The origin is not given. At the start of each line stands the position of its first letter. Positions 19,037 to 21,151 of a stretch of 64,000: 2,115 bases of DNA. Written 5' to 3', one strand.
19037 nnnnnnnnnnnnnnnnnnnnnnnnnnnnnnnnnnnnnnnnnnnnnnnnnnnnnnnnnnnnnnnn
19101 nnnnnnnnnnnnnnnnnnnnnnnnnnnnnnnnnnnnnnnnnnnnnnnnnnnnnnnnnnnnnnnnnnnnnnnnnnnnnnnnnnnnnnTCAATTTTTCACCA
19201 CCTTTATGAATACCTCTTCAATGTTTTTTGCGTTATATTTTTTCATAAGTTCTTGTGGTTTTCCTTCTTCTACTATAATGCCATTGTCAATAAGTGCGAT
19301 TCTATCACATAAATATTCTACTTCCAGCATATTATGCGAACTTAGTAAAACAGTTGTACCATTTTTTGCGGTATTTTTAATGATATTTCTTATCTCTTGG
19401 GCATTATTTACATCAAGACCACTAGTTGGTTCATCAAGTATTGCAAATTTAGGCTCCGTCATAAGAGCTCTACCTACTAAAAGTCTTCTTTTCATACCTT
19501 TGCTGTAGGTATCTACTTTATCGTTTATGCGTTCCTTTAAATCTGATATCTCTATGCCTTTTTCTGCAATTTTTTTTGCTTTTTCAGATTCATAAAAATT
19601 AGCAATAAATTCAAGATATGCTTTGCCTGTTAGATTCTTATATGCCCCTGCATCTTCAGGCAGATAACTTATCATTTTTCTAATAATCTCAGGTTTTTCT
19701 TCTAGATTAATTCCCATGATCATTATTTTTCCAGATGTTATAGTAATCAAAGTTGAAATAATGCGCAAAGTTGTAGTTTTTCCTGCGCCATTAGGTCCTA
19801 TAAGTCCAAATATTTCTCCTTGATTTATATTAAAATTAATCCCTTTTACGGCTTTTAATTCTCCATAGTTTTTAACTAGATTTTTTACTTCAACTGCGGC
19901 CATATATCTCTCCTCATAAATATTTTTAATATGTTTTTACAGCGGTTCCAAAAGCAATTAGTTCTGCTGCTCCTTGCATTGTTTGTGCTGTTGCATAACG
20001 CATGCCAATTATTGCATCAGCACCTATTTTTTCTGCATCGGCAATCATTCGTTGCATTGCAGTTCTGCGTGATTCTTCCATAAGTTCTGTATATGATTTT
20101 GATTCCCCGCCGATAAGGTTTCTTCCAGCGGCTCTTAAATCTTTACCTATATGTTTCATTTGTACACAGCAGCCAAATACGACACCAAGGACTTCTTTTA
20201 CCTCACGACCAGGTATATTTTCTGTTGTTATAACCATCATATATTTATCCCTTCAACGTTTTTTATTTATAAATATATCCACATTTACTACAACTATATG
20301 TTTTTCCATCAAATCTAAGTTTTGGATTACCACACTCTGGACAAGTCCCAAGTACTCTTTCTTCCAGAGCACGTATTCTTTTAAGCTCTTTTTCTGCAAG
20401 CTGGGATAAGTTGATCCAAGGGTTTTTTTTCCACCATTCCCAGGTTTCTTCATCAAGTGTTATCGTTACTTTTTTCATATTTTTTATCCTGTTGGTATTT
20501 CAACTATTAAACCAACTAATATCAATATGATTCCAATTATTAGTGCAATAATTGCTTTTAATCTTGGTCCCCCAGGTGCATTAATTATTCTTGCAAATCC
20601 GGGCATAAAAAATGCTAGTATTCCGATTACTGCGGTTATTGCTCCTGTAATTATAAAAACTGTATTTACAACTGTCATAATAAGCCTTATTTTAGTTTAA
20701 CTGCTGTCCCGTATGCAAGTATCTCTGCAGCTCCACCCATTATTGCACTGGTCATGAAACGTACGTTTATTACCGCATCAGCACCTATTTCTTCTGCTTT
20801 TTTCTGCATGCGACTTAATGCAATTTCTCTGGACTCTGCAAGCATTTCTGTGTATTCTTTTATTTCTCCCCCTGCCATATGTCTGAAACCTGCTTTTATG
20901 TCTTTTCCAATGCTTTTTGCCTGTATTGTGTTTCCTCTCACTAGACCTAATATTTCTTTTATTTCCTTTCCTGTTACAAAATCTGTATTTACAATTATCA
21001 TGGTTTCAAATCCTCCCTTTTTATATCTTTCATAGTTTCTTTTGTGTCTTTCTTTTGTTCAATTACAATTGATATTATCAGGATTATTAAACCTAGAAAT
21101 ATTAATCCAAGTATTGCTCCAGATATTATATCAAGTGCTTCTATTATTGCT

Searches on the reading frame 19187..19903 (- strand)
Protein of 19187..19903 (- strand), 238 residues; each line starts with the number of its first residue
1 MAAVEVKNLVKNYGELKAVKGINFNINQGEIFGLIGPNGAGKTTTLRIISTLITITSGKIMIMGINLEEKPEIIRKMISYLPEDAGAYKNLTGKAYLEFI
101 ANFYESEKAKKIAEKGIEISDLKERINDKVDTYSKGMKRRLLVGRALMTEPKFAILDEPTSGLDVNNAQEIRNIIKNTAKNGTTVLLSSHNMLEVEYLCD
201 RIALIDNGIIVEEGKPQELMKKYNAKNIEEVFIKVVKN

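Call 3: search_protein_families(library=pfam, proteins=[window:19187-19903:-])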
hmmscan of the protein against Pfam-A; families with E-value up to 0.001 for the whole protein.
window:19187-19903:- (238 aa): 3 families
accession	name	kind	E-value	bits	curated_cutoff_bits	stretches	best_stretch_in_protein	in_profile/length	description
PF00005.33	ABC_tran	-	6.6e-30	104.9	25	1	20-161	2-137/137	ABC transporter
PF13304.12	AAA_21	-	9.3e-16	59.2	27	2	77-195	152-303/304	AAA domain, putative AbiEii toxin, Type IV TA system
PF02463.25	SMC_N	-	0.00023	21.1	40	0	153-191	161-198/220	RecF/RecN/SMC N terminal domain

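Call 4: search_protein_families(library=ncbifam, proteins=[window:19187-19903:-])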
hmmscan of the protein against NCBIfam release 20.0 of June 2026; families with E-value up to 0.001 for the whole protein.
window:19187-19903:- (238 aa): 190 families (the best 25 are shown)
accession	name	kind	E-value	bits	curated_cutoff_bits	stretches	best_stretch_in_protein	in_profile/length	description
TIGR01188.1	drrA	subfamily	9.9e-68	228.6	312.45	1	11-229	1-221/302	daunorubicin resistance ABC transporter, ATP-binding protein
TIGR03522.1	GldA_ABC_ATP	equivalog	7.4e-59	199.7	402.6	1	3-232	2-232/301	gliding motility-associated ABC transporter ATP-binding subunit GldA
NF033858.1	ABC2_perm_RbbA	equivalog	2.3e-49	168.1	1050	1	3-237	266-502/909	ribosome-associated ATPase/putative transporter RbbA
TIGR03740.1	galliderm_ABC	subfamily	3.8e-48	164.1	309.75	1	5-237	2-223/223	lantibiotic protection ABC transporter ATP-binding subunit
TIGR04406.1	LPS_export_lptB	equivalog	5.4e-46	156.8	240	1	5-227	3-230/239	LPS export ABC transporter ATP-binding protein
NF010060.0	PRK13537.1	equivalog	9.8e-46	156.1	521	1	2-231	14-245/314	nodulation factor ABC transporter ATP-binding protein NodI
NF010059.0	PRK13536.1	equivalog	6.3e-44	150.1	549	1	2-228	42-270/342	nodulation factor ABC transporter ATP-binding protein NodI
TIGR03864.1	PQQ_ABC_ATP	hypoth_equivalog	8.3e-43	146.5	302.25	1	3-234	1-234/236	ABC transporter, ATP-binding subunit, PQQ-dependent alcohol dehydrogenase system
TIGR01288.1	nodI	equivalog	7.7e-40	136.8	424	1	3-231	4-234/303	nodulation factor ABC transporter ATP-binding protein NodI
NF007027.0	PRK09493.1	equivalog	1.4e-36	126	379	1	4-232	2-236/240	glutamine ABC transporter ATP-binding protein GlnQ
NF008144.0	PRK10895.1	equivalog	2.4e-36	125.4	381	1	1-227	1-232/241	LPS export ABC transporter ATP-binding protein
NF047568.1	PSM_export_PmtC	equivalog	9.5e-36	123.7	375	1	5-215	2-203/290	phenol-soluble modulin export ABC transporter ATP-binding protein PmtC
NF047565.1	PSM_export_PmtA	equivalog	1.2e-35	123.1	350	1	3-224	2-220/282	phenol-soluble modulin export ABC transporter ATP-binding protein PmtA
TIGR02315.1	ABC_phnC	equivalog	1.4e-35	122.9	266.1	2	94-222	108-236/243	phosphonate ABC transporter ATP-binding protein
TIGR04521.1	ECF_ATPase_2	equivalog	1.5e-34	119.4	330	1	15-224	17-237/279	energy-coupling factor transporter ATPase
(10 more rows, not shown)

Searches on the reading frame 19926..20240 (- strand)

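Call 21: search_protein_families(library=pfam, proteins=[window:19926-20240:-])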
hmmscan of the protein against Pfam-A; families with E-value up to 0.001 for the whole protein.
window:19926-20240:- (104 aa): 1 family
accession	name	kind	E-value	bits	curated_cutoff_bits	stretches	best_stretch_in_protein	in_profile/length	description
PF01906.23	YbjQ_1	-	7.5e-35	120.1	23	1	1-102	1-102/103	Putative heavy-metal-binding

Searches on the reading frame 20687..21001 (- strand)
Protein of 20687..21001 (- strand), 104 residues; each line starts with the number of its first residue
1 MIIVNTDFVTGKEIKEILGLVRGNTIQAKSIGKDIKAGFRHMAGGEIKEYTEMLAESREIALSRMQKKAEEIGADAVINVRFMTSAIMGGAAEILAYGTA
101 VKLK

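Call 21: search_protein_families(library=pfam, proteins=[window:20687-21001:-])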
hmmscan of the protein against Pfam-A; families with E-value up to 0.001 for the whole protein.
window:20687-21001:- (104 aa): 1 family
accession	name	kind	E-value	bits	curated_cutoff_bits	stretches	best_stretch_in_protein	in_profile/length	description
PF01906.23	YbjQ_1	-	2e-37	128.4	23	1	1-103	1-103/103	Putative heavy-metal-binding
